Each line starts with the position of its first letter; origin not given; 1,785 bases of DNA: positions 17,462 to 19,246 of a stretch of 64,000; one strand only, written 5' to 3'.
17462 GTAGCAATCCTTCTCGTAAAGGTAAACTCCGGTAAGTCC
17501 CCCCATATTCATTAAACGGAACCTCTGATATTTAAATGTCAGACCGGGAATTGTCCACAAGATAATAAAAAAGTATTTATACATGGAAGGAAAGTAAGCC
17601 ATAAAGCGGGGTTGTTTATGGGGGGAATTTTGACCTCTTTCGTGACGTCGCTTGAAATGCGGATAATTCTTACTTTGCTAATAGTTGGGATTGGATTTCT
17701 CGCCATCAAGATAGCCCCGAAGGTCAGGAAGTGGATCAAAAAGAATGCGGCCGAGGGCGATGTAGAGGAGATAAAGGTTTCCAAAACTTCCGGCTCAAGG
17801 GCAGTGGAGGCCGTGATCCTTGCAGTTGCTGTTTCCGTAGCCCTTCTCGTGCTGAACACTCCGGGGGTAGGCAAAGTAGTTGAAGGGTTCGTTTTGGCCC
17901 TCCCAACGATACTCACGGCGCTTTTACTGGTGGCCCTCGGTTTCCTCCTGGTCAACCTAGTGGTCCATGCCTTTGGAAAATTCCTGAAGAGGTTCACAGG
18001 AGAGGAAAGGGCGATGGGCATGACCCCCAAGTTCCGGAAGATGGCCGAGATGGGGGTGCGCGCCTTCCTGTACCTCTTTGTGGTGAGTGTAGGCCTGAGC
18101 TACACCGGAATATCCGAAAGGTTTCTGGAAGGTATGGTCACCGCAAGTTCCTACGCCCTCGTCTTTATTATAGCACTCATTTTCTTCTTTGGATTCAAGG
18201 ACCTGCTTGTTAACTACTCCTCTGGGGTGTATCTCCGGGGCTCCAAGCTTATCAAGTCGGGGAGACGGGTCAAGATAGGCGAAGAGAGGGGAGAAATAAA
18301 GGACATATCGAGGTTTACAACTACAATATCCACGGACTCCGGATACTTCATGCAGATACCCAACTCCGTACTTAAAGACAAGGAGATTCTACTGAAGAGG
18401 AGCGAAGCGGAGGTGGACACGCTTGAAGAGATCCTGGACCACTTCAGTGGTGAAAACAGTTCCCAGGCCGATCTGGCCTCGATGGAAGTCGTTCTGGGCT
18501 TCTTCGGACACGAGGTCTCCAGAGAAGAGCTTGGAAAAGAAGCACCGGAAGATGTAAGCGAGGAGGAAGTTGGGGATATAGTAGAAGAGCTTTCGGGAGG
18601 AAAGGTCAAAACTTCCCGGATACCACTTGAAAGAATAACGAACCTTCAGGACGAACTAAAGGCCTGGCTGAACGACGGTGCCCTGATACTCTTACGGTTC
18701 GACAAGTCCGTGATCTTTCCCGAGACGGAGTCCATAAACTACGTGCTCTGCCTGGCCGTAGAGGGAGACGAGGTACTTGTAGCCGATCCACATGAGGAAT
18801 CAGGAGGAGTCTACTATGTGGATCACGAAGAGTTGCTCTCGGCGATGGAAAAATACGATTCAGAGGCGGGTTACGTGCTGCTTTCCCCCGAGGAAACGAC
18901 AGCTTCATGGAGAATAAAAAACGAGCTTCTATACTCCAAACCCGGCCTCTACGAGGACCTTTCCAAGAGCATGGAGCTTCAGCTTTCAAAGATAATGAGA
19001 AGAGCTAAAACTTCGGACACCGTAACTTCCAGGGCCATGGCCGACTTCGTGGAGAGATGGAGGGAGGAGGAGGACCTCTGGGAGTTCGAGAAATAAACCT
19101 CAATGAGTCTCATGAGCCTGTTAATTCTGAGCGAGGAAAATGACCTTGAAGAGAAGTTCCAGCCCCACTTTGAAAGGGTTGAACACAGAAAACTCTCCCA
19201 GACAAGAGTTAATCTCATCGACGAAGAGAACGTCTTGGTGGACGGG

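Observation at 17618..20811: Operon: MscS-like channel with a dead C39-like tail plus a degenerate and an intact RimK-type ATP-grasp ligase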

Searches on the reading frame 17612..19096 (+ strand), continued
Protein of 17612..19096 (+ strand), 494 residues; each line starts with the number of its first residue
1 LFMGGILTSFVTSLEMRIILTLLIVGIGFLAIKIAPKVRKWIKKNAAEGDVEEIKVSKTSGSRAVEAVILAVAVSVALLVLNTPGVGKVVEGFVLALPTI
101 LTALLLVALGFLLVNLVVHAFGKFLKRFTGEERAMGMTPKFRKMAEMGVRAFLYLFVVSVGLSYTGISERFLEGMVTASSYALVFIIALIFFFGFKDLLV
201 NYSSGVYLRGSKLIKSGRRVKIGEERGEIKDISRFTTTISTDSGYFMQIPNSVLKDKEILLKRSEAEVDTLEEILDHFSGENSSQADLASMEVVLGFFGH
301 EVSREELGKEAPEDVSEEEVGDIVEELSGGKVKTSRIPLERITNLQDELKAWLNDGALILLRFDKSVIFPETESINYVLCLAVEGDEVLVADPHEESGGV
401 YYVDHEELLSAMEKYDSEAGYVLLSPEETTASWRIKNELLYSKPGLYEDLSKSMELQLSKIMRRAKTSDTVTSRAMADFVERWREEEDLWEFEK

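Call 57: search_protein_families(library=pfam, proteins=[L001:6792-7835:-, L003:3430-4359:-, L034:7486-8559:-, L011:10220-11254:-, L011:9261-10235:-], max_evalue=0.1)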
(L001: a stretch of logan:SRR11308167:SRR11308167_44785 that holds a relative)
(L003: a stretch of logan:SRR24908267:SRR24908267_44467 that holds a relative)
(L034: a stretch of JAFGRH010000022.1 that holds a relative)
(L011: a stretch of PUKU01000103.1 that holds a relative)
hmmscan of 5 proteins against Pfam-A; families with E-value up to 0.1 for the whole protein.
L001:6792-7835:- (347 aa): 4 families
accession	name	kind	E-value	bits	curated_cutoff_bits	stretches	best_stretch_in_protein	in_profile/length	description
PF03205.20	MobB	-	8.2e-05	23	26.6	1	161-252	4-97/133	Molybdopterin guanine dinucleotide synthesis protein B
PF01656.29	CbiA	-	0.00098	19.5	25.4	1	159-185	1-27/125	CobQ/CobB/MinD/ParA nucleotide binding domain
PF02492.25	cobW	-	0.026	14.5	20.7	0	166-278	9-115/180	CobW/HypB/UreG, nucleotide-binding domain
PF13500.12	AAA_26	-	0.068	13.5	27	0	159-190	3-34/198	AAA domain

L003:3430-4359:- (309 aa): 9 families
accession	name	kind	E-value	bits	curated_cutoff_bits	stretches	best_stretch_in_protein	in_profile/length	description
PF14398.11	ATPgrasp_YheCD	-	3e-12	46.8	26.8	2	235-304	179-250/255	YheC/D like ATP-grasp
PF02655.19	ATP-grasp_3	-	6.9e-09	36.4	23.2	1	112-280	1-156/160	ATP-grasp domain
PF02955.21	GSH-S_ATP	-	1.5e-08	34.7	23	1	119-265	5-152/175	Prokaryotic glutathione synthetase, ATP-grasp domain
PF08443.16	RimK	-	1.4e-07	31.8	21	1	136-286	44-172/188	RimK-like ATP-grasp domain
PF14397.11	ATPgrasp_ST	-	5.9e-06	26.1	31.4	0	260-285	235-260/278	Sugar-transfer associated ATP-grasp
PF03133.20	TTL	-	8.2e-06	25.7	20.1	1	258-305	236-278/292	Tubulin-tyrosine ligase family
PF07478.18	Dala_Dala_lig_C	-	0.0064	16.5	24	1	261-286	156-181/204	D-ala D-ala ligase C-terminus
PF19642.4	DUF6145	-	0.032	14.7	27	1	69-106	6-43/115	Family of unknown function (DUF6145)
PF18299.6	R2K_2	-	0.034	14.5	26.2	1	240-287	93-138/147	ATP-grasp domain, R2K clade family 2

L034:7486-8559:- (357 aa): 11 families
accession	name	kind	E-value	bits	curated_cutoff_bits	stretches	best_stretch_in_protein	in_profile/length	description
PF08443.16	RimK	-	6.2e-45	153.6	21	1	95-280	2-188/188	RimK-like ATP-grasp domain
PF02955.21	GSH-S_ATP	-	3.5e-12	46.5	23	1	108-266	9-172/175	Prokaryotic glutathione synthetase, ATP-grasp domain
PF02655.19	ATP-grasp_3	-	4.5e-11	43.5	23.2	1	96-256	3-154/160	ATP-grasp domain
PF14397.11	ATPgrasp_ST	-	3.4e-05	23.6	31.4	1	95-212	20-171/278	Sugar-transfer associated ATP-grasp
PF05770.16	Ins134_P3_kin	-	6.9e-05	22.9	23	1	160-231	58-125/201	Inositol 1,3,4-trisphosphate 5/6-kinase ATP-grasp domain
PF02222.28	ATP-grasp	-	7.9e-05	22.8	27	1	104-234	3-133/179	ATP-grasp domain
PF03133.20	TTL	-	0.00047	19.9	20.1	1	108-176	41-107/292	Tubulin-tyrosine ligase family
PF14398.11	ATPgrasp_YheCD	-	0.00056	19.7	26.8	0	100-151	15-69/255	YheC/D like ATP-grasp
PF02750.19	Synapsin_C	-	0.00085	19.3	22.5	1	122-254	42-173/203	Synapsin, ATP binding domain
PF07478.18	Dala_Dala_lig_C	-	0.0045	16.9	24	0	118-265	24-182/204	D-ala D-ala ligase C-terminus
PF02786.22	CPSase_L_D2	-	0.072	13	19.8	0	114-161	19-69/211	Carbamoyl-phosphate synthase L chain, ATP binding domain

L011:10220-11254:- (344 aa): 2 families
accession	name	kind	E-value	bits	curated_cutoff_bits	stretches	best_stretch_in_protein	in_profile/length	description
PF03205.20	MobB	-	0.00015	22.1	26.6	1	159-213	6-65/133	Molybdopterin guanine dinucleotide synthesis protein B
PF01656.29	CbiA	-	0.018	15.4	25.4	1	154-188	1-35/125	CobQ/CobB/MinD/ParA nucleotide binding domain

L011:9261-10235:- (324 aa): 9 families
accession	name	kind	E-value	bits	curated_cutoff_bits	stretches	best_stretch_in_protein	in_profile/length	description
PF14397.11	ATPgrasp_ST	-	9.1e-13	48.5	31.4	1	110-254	10-179/278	Sugar-transfer associated ATP-grasp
PF08443.16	RimK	-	2.1e-12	47.5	21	1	143-318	29-186/188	RimK-like ATP-grasp domain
PF14398.11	ATPgrasp_YheCD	-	3.3e-09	36.8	26.8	1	122-321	18-249/255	YheC/D like ATP-grasp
PF02955.21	GSH-S_ATP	-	4e-08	33.4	23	1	127-265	6-136/175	Prokaryotic glutathione synthetase, ATP-grasp domain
PF02655.19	ATP-grasp_3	-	2.5e-06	28.1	23.2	1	119-299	1-156/160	ATP-grasp domain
PF03133.20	TTL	-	1.1e-05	25.3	20.1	1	278-322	237-281/292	Tubulin-tyrosine ligase family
PF02786.22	CPSase_L_D2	-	0.021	14.7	19.8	1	156-188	41-73/211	Carbamoyl-phosphate synthase L chain, ATP binding domain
PF07478.18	Dala_Dala_lig_C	-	0.067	13.1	24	0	280-302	156-178/204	D-ala D-ala ligase C-terminus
PF13535.11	ATP-grasp_4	-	0.072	13.1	27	0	156-191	5-40/160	ATP-grasp domain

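Call 66: search_protein_families(library=padloc, proteins=[window:17612-19096:+], max_evalue=0.01)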
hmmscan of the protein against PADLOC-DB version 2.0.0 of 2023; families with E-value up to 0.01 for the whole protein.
window:17612-19096:+ (494 aa): 0 families

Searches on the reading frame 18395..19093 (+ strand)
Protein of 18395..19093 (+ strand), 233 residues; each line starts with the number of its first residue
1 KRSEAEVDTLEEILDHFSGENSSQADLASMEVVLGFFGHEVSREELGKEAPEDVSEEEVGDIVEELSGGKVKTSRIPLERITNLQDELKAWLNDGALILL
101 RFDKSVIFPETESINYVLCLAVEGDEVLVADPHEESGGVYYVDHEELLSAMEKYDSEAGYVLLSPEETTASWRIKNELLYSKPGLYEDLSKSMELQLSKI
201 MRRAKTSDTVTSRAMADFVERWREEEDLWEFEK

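Call 33: search_protein_representatives(alignment_id=A3)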
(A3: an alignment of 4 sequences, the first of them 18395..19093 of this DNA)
Query: 4 sequences, 246 profile positions. Proteins with E-value up to 0.001 (for the whole library): 66; up to 1e-10: 61; up to 1e-30: 46. The best 66 are listed.
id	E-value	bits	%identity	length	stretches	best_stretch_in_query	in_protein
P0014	6.7e-106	369.3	-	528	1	1-245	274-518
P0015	6.4e-97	339.9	-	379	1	1-242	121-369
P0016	7.7e-77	274.2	-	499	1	1-243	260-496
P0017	1.1e-72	260.6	-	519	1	1-242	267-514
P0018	3.3e-69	249.2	-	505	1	1-236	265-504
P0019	5.9e-68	245.1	-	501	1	1-235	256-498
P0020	5.6e-67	241.9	-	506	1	1-236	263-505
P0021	1.5e-66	240.5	-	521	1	1-239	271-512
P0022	6.2e-66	238.5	-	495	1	7-237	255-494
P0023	3.0e-63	229.6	-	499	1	2-237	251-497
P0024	3.1e-63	229.6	-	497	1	2-234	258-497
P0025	7.8e-62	225.0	-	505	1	6-235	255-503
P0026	7.8e-62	225.0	-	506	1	1-242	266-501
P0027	8.3e-61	221.7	-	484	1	1-234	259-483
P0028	8.5e-61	221.6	-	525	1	2-237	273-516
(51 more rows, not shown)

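Call 51: search_solved_structures(query=A7, max_evalue=1, show_alignments=3)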
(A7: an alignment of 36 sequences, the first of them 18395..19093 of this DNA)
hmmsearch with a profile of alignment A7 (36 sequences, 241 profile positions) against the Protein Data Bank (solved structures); distinct sequences matched with E-value up to 1: 82 (the best 60 are shown).
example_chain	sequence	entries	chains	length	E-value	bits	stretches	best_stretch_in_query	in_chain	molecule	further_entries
6th5_A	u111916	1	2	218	8.9e-05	24.8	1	15-169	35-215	Alr0975 protein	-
6tho_A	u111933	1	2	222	9.6e-05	24.7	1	15-169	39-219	Alr0975 protein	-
2btw_B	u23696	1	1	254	0.00012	24.4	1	15-169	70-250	ALR0975 PROTEIN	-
2btw_A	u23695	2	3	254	0.00014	24.2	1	73-169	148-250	ALR0975 PROTEIN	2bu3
6tjl_A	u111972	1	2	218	0.00046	22.5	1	73-169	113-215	Alr0975 protein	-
8rx8_A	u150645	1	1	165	0.0031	19.8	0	8-78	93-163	Probable calcium-binding protein CML18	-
2obh_A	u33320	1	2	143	0.059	15.6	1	17-73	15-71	Centrin-2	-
6klt_A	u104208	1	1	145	0.071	15.3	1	8-57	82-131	Troponin C, slow skeletal and cardiac muscles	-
1zmz_A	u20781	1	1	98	0.074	15.3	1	16-73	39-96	Centrin-2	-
9d2f_S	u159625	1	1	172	0.097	14.9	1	17-73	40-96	Centrin-2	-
6klu_A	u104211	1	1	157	0.11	14.7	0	8-57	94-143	Troponin C, slow skeletal and cardiac muscles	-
28js_K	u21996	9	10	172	0.12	14.6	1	17-73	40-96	Centrin-2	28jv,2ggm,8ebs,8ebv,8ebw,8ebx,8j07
9fqr_Pk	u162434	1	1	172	0.13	14.5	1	17-73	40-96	Centrin-2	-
9mo4_G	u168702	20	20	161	0.13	14.5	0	8-57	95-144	Troponin C, slow skeletal and cardiac muscles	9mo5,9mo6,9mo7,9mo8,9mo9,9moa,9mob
3kf9_A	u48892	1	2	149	0.22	13.7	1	21-73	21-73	Caltractin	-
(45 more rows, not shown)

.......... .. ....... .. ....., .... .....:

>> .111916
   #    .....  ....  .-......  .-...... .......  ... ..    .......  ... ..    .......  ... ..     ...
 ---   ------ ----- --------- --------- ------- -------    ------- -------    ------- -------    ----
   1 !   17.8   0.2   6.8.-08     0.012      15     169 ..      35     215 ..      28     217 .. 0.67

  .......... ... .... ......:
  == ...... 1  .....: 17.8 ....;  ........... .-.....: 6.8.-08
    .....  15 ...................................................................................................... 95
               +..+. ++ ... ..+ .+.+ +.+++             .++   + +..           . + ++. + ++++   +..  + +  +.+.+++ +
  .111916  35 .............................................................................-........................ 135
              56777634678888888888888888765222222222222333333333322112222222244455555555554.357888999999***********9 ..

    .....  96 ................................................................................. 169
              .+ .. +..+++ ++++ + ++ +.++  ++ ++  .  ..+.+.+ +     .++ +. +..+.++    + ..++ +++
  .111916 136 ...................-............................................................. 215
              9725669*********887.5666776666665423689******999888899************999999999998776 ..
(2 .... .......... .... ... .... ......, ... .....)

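Call 54: search_protein_families(library=pfam, alignment_id=A8, max_evalue=0.01)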
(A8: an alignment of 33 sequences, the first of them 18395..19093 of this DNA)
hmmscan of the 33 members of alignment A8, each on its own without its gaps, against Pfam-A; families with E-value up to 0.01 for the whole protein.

A. member 1, window:18395-19093:+ (233 aa): 0 families

B. families by the number of members that match (of 33 scanned): 8 families
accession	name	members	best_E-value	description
PF13529.12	Peptidase_C39_2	21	9.3e-12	Peptidase_C39 like family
PF03412.21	Peptidase_C39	17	6.1e-09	Peptidase C39 family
PF05023.20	Phytochelatin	13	5.3e-07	Phytochelatin synthase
PF11814.14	DUF3335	4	4.4e-05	Peptidase_C39 like family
PF21819.3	DUF6885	2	0.00093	Family of unknown function (DUF6885)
PF06815.18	RVT_connect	1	0.0013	Reverse transcriptase connection domain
PF09778.15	Guanylate_cyc_2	1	0.0043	Guanylylate cyclase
PF22565.1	mSLOG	1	0.0095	Minimal SLOG domain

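Call 58: predict_structure(alignment_id=A8)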
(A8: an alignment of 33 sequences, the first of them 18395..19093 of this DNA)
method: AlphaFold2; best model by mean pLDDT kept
length: 233 residues; sequences in the alignment: 33
mean_pLDDT: 91.5   pTM: 0.88
mean pLDDT of the five models: 91.5, 91.2, 91.1, 90.2, 88.4
residues with pLDDT >= 90: 187; 70-90: 35; 50-70: 10; < 50: 1
segments of 3 or more residues with pLDDT < 50: none
pLDDT, mean of each block of 10 residues (from residue 1): 78 86 85 95 90 87 96 97 96 97 93 93 97 92 97 92 97 96 93 94 93 93 78 49
secondary structure, 60 per line:
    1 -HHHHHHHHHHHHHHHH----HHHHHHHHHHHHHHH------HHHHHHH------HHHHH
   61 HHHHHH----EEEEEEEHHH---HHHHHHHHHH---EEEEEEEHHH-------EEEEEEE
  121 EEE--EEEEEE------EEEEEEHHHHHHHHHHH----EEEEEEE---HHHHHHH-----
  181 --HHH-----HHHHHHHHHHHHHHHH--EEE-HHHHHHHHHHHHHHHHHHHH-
elements in order: H2-17 H22-36 H43-49 H56-66 E71-77 H84-93 E97-103 E114-123 E126-131 E138-143 H144-154 E159-165 H169-175 H191-206 E209-211 H213-232

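Call 60: fold_search(model_id=the predicted structure, library=pdb)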
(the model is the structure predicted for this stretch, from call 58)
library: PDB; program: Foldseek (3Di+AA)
matches with E <= 10: 534; with E <= 0.001: 21
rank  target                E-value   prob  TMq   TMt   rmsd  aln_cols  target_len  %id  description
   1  2bu3_A                1.3e-06  1.00  0.56  0.64   3.9       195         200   18  Acyl-enzyme intermediate between Alr0975 and glutathione at pH 3.4 (released 2005-12-14)
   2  6th5_A                5.2e-06  1.00  0.53  0.57   4.3       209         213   16  Crystal structure of mature wildtype primitive Phytochelatin synthase from Nostoc spec. - Alr0975 (released 2020-11-25)
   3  6th5_B                1.0e-05  1.00  0.55  0.60   3.5       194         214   17  Crystal structure of mature wildtype primitive Phytochelatin synthase from Nostoc spec. - Alr0975 (released 2020-11-25)
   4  2btw_A                1.8e-05  1.00  0.53  0.59   3.0       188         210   16  Crystal structure of Alr0975 (released 2005-12-14)
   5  2bu3_B                1.8e-05  1.00  0.54  0.61   4.1       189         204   17  Acyl-enzyme intermediate between Alr0975 and glutathione at pH 3.4 (released 2005-12-14)
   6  6tho_B                3.1e-05  1.00  0.54  0.57   4.3       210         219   16  Acylintermediate of glutathione and the mature primitive phytochelatin synthase Alr0975 from Nostoc PCC 7120 at atomic (released 2020-12-02)
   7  6tjl_A                3.3e-05  1.00  0.52  0.56   4.7       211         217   16  Mature primitive pytochelatin synthase Alr0975 from Nostoc species bound to glutathione (released 2020-12-09)
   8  2btw_B                3.8e-05  1.00  0.55  0.60   4.2       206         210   17  Crystal structure of Alr0975 (released 2005-12-14)
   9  6tho_A                4.3e-05  1.00  0.55  0.58   2.9       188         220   18  Acylintermediate of glutathione and the mature primitive phytochelatin synthase Alr0975 from Nostoc PCC 7120 at atomic (released 2020-12-02)
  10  8ssk_D                4.5e-05  1.00  0.42  0.33   3.8       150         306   15  Citrobacter rodentium contact dependent growth inhibition (CDI) entry and toxin (CdiA-CT) domains (released 2024-05-15)
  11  8z4h_A                6.2e-05  1.00  0.52  0.53   2.5       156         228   16  Pseudomurein Endoisopeptidase PeiR (released 2025-04-23)
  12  8ssk_C                8.9e-05  1.00  0.42  0.33   4.0       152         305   14  Citrobacter rodentium contact dependent growth inhibition (CDI) entry and toxin (CdiA-CT) domains (released 2024-05-15)
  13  6v9z_A                1.5e-04  1.00  0.45  0.16   3.4       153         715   14  Cryo-EM structure of PCAT1 bound to its CtA peptide substrate (released 2020-01-22)
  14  8ssk_B                1.9e-04  1.00  0.40  0.32   4.3       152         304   14  Citrobacter rodentium contact dependent growth inhibition (CDI) entry and toxin (CdiA-CT) domains (released 2024-05-15)
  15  7n87_MODEL_1_A        2.7e-04  1.00  0.46  0.69   3.0       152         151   14  Solution NMR structure of peptidase domain from Clostridium thermocellum PCAT1 (released 2021-12-29)
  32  3zua_MODEL_1_A        4.1e-03  1.00  0.40  0.61   4.4       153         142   11  A C39-like domain (released 2012-08-01)
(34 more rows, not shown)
